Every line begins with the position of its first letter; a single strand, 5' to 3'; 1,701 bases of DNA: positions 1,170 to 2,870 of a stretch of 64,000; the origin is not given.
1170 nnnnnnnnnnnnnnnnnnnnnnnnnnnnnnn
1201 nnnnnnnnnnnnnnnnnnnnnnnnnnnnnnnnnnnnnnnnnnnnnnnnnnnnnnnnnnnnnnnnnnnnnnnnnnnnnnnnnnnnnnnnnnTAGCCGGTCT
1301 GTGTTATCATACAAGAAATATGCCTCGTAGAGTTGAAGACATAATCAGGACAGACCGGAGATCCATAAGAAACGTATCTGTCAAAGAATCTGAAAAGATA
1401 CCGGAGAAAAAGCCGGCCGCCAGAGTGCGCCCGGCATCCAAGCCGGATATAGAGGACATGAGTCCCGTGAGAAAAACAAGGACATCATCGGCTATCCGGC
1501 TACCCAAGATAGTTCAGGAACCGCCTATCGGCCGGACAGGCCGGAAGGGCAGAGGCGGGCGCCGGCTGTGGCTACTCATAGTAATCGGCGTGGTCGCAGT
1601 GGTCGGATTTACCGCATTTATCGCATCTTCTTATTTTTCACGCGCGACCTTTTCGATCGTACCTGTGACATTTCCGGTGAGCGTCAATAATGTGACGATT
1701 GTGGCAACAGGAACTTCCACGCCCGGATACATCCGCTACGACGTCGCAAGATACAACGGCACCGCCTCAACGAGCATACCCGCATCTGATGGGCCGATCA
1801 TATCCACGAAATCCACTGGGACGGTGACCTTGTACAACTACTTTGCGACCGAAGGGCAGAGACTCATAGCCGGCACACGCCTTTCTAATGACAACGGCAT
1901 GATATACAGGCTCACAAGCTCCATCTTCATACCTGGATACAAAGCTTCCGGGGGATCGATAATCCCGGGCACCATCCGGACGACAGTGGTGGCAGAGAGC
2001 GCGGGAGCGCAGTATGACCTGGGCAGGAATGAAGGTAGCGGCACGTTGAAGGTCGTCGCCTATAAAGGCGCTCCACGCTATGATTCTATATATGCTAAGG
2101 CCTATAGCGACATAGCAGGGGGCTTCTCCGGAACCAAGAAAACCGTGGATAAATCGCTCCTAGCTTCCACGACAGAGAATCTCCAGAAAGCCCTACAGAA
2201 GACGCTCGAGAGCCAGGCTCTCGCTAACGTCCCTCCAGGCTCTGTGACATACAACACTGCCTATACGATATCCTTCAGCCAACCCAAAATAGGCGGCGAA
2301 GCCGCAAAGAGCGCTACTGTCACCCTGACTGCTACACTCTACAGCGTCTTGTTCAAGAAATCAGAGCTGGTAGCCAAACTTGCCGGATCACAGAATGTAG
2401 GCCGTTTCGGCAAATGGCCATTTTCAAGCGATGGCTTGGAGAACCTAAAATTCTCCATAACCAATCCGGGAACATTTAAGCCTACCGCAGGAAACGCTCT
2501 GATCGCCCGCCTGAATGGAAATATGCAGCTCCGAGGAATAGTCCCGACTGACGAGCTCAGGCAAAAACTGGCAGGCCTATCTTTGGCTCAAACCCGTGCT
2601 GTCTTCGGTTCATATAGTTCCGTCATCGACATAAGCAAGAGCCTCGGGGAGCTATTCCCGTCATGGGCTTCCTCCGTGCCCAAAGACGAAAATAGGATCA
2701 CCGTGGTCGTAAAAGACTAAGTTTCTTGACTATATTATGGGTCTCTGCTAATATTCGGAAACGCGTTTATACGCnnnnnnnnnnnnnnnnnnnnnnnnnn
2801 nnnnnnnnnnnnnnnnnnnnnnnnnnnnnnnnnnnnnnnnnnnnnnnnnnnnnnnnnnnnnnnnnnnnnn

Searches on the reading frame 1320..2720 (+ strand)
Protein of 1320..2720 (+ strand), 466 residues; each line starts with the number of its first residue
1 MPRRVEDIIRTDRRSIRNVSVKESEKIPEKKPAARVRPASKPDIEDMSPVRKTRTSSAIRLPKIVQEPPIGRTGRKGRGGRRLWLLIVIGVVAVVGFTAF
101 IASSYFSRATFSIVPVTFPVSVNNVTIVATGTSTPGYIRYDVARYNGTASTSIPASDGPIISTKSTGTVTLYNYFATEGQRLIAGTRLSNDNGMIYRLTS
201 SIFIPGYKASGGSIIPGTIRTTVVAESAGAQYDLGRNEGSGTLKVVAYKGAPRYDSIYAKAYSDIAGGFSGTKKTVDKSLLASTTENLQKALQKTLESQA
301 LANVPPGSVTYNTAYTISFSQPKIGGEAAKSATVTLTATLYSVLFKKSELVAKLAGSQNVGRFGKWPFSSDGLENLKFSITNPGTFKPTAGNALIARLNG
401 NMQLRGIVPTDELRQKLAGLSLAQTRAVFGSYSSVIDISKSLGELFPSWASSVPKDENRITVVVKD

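Call 90: find_encoding_contigs(protein=window:1320-2720:+, flank=10000, max_places=3)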
Protein window:1320-2720:+ (466 aa): 2 contigs read that carry it; 2 places shown.
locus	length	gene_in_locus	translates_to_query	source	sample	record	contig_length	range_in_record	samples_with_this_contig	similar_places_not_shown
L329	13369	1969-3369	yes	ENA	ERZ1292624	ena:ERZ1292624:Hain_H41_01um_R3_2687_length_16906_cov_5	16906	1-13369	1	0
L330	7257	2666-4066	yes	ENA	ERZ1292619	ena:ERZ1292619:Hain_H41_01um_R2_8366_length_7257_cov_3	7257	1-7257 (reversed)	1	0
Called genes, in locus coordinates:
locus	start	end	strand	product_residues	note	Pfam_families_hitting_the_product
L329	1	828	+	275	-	?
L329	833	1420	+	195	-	-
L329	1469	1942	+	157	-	-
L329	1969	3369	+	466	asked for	-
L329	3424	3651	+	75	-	PF01176:eIF-1a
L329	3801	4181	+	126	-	PF00416:Ribosomal_S13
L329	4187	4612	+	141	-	PF00411:Ribosomal_S11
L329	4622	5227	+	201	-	PF00163:Ribosomal_S4, PF01479:S4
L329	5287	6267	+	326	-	PF01193:RNA_pol_L, PF01000:RNA_pol_A_bac, PF03118:RNA_pol_A_CTD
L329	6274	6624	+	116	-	PF01196:Ribosomal_L17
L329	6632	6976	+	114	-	PF00572:Ribosomal_L13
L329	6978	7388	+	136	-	PF00380:Ribosomal_S9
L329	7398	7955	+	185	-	PF01025:GrpE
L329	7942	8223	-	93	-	-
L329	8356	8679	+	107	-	-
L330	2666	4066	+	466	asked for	-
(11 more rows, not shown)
